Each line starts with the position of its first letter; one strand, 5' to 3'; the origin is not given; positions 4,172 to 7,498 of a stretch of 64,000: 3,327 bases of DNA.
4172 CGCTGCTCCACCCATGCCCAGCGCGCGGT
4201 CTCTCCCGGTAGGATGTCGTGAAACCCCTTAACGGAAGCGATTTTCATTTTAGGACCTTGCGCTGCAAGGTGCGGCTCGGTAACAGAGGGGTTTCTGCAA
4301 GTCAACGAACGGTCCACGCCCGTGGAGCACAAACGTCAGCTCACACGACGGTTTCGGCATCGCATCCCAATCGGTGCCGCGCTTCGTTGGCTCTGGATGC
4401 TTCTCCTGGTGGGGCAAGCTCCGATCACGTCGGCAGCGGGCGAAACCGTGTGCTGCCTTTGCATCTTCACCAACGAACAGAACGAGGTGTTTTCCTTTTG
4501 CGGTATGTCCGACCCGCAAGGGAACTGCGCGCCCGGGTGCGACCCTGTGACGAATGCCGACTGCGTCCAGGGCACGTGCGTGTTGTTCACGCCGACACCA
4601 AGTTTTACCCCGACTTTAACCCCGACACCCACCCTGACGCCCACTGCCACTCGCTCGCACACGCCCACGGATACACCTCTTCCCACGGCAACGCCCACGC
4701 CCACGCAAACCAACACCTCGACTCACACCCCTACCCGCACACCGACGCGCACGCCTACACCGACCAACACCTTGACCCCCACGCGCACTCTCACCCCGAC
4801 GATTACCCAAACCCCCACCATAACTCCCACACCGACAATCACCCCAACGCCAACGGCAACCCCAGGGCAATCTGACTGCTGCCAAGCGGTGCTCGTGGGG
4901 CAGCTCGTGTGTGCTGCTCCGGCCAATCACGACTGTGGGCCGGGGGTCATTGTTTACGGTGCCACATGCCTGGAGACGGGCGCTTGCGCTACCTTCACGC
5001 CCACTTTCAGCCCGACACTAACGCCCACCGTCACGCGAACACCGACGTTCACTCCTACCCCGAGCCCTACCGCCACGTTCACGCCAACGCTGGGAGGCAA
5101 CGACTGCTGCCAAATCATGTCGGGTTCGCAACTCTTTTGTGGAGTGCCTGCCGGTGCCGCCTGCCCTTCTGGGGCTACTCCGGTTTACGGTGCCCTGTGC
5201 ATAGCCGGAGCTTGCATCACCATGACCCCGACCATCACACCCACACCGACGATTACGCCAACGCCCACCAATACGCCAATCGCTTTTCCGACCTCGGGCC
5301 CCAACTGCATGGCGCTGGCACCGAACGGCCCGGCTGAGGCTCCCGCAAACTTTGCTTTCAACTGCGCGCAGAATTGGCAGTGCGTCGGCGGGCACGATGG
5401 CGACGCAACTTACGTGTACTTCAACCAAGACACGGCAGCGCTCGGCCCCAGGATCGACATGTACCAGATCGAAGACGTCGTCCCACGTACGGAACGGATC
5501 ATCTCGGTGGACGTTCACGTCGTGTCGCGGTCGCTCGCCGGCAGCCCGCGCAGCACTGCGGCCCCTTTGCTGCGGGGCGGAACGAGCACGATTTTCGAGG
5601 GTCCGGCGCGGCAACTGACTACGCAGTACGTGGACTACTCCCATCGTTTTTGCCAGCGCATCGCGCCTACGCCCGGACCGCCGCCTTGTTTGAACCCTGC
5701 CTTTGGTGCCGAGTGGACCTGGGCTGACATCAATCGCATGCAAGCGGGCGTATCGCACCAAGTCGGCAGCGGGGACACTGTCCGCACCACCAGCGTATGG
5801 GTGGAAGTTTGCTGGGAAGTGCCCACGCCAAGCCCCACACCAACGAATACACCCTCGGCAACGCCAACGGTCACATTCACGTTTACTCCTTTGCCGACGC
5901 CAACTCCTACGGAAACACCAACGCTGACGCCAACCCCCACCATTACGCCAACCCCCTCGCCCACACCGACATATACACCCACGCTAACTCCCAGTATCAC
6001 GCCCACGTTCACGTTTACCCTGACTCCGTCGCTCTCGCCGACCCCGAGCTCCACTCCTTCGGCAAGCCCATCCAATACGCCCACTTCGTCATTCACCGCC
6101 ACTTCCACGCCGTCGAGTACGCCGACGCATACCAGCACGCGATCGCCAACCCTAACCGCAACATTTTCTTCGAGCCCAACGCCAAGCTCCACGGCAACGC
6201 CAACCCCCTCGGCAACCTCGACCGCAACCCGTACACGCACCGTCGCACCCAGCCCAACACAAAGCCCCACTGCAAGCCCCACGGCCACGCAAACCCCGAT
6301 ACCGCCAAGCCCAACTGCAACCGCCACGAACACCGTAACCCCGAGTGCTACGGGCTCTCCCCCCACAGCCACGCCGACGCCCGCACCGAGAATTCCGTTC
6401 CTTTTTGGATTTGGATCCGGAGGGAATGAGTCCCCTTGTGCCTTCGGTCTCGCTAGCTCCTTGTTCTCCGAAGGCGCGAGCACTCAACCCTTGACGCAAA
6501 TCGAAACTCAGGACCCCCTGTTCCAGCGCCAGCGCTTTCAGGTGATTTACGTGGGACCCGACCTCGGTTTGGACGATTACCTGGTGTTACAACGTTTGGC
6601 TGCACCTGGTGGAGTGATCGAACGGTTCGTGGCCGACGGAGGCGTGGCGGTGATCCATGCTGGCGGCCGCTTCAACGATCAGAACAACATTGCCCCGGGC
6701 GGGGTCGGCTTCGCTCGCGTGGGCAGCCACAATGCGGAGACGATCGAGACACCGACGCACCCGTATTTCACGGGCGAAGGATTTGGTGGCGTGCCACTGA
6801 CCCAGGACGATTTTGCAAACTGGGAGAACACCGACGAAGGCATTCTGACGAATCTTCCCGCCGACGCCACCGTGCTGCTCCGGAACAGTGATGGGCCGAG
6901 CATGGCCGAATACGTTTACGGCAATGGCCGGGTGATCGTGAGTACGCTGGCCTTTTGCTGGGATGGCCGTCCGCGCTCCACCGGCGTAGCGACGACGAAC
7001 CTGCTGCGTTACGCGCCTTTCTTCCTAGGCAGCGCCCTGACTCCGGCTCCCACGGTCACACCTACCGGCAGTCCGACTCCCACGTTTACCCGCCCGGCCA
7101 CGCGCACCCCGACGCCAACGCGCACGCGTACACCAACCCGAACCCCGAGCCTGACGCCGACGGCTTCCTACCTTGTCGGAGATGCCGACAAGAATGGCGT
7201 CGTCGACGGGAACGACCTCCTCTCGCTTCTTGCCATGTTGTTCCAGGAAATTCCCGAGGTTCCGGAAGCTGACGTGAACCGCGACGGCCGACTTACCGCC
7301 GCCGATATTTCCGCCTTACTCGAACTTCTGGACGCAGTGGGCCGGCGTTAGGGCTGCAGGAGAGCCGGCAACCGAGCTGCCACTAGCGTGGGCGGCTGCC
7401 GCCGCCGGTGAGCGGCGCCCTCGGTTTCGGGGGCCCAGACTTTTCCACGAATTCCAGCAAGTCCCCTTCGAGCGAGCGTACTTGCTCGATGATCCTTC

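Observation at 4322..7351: Giant secreted modular protein: three tandem novel 6-Cys modules, Thr/Pro linkers and a C-terminal type-I dockerin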

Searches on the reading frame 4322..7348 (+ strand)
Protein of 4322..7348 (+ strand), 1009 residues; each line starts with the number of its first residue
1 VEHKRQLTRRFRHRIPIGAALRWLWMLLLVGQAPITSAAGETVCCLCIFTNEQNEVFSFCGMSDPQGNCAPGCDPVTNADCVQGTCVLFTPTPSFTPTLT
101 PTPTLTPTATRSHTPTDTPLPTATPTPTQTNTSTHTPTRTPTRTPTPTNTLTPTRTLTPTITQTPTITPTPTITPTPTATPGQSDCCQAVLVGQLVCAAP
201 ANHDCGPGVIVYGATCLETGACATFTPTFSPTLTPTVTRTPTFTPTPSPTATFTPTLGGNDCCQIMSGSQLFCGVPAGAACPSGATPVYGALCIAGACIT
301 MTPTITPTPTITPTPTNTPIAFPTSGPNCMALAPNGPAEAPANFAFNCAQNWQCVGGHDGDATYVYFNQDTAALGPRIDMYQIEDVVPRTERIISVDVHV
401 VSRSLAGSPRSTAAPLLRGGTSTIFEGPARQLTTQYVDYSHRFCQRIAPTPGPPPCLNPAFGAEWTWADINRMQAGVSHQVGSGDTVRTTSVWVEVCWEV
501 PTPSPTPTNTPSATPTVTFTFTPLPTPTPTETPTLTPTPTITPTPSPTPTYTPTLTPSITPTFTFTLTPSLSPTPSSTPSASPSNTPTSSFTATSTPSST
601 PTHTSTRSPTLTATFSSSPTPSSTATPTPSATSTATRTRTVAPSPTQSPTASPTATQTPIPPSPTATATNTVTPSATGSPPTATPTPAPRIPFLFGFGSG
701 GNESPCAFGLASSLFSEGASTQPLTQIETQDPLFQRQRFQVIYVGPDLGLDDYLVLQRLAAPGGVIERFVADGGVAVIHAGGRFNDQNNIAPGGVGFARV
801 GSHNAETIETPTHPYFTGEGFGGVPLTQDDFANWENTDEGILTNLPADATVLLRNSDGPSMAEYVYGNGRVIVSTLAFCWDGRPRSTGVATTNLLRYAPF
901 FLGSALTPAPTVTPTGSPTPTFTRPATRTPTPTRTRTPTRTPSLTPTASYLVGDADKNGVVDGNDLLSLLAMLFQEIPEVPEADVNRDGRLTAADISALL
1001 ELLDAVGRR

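Call 3: search_protein_families(library=pfam, proteins=[window:4322-7348:+], max_evalue=1)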
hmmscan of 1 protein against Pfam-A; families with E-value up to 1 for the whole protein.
window:4322-7348:+ (1009 aa): 3 families
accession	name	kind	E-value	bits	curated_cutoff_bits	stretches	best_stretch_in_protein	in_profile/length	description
PF00404.24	Dockerin_1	-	0.00021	21.8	22.9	1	953-999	2-52/57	Dockerin type I domain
PF00036.39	EF-hand_1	-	0.02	14.9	25.4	0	954-972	10-28/29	EF hand domain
PF13405.12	EF-hand_6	-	0.029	14.5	25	0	984-1003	10-29/30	EF-hand domain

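Call 4: search_protein_families(library=ncbifam, proteins=[window:4322-7348:+], max_evalue=1)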
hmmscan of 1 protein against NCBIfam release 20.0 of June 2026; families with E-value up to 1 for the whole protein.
window:4322-7348:+ (1009 aa): 0 families

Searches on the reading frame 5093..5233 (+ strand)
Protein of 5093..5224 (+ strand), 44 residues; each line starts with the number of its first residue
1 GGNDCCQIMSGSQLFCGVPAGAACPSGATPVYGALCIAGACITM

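Call 9: search_protein_families(library=pfam, proteins=[window:5093-5224:+], max_evalue=10)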
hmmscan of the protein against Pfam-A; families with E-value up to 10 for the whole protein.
seq(44 aa): 0 families

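Call 70: search_solved_structures(query=A3, max_evalue=10)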
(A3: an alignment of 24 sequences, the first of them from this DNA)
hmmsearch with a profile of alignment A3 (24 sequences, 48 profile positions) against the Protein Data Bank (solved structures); distinct sequences matched with E-value up to 10: 4.
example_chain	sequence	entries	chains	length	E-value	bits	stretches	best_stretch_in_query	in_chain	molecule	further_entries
9ddv_A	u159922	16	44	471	0.44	14.3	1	18-44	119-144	P2X purinoceptor 2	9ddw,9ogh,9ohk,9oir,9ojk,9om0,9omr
9z32_A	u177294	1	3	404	0.53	14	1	18-44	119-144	Isoform B of P2X purinoceptor 2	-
9ddx_A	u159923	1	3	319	0.71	13.6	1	18-44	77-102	P2X purinoceptor 2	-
4uuc_A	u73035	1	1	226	9.6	10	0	17-44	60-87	ANKYRIN REPEAT AND SOCS BOX PROTEIN 11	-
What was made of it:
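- On Known Cys-rich mini-domains (knottins, CBM1, hevein, EGF and others): The best PDB profile hit is E=0.44, a chance-level match (call 70).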
